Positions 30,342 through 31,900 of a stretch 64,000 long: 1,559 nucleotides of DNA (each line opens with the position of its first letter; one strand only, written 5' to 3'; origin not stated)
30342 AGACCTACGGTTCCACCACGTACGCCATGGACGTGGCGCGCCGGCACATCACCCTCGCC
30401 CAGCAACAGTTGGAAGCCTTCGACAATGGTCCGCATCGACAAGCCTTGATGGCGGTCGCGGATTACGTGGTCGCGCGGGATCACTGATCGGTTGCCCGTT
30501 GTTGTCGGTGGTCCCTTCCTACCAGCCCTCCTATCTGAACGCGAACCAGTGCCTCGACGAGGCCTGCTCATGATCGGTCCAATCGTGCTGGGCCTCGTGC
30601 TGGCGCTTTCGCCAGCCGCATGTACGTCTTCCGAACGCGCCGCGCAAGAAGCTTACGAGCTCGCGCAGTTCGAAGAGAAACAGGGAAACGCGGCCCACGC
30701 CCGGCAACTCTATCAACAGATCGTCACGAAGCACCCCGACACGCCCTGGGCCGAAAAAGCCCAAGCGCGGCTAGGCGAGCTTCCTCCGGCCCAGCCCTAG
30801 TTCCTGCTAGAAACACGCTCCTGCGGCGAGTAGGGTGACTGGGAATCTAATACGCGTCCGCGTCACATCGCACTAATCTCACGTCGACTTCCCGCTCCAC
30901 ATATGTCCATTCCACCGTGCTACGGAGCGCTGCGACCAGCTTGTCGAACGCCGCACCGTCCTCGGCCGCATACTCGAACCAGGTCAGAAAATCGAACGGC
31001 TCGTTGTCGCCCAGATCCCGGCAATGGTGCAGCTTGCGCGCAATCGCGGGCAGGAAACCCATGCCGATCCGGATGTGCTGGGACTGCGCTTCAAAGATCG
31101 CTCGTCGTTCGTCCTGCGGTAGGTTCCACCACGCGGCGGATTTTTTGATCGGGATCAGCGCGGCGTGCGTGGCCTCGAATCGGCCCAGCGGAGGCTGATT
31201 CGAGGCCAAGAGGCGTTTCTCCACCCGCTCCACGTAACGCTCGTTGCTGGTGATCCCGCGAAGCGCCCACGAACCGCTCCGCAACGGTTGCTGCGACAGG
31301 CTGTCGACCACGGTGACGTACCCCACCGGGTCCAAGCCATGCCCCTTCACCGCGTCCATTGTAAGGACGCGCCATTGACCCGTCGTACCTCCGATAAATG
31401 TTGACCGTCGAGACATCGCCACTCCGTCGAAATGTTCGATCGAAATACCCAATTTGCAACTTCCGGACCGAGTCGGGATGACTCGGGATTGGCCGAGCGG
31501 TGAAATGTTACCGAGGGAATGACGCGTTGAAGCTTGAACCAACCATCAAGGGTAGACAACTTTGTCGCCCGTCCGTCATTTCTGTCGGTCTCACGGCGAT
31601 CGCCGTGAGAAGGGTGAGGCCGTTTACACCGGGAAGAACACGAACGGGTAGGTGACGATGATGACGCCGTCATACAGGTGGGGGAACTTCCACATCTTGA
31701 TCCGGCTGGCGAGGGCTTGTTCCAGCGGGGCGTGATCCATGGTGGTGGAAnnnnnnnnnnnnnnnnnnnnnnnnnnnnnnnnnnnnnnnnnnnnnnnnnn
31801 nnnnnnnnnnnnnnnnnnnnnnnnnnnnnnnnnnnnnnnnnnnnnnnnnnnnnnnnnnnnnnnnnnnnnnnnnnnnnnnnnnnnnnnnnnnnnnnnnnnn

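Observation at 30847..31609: Short-form chlorite dismutase-like haem protein downstream of the envelope operon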

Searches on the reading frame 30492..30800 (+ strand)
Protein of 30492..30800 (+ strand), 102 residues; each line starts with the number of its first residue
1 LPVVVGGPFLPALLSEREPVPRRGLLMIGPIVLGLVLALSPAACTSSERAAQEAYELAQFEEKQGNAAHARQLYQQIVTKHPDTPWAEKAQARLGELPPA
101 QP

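Call 3: search_protein_families(library=pfam, proteins=[window:30492-30800:+])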
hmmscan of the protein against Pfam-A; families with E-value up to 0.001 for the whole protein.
window:30492-30800:+ (102 aa): 1 family
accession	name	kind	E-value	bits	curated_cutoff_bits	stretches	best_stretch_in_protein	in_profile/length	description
PF13428.12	TPR_14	-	3.9e-06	27.5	23.5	1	53-94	3-44/44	Tetratricopeptide repeat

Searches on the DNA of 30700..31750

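Call 51: search_rna_families(source=window, start=30700, end=31750, threshold=evalue, max_evalue=1)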
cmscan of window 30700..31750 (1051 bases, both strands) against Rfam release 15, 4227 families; matches with E-value up to 1: 0.
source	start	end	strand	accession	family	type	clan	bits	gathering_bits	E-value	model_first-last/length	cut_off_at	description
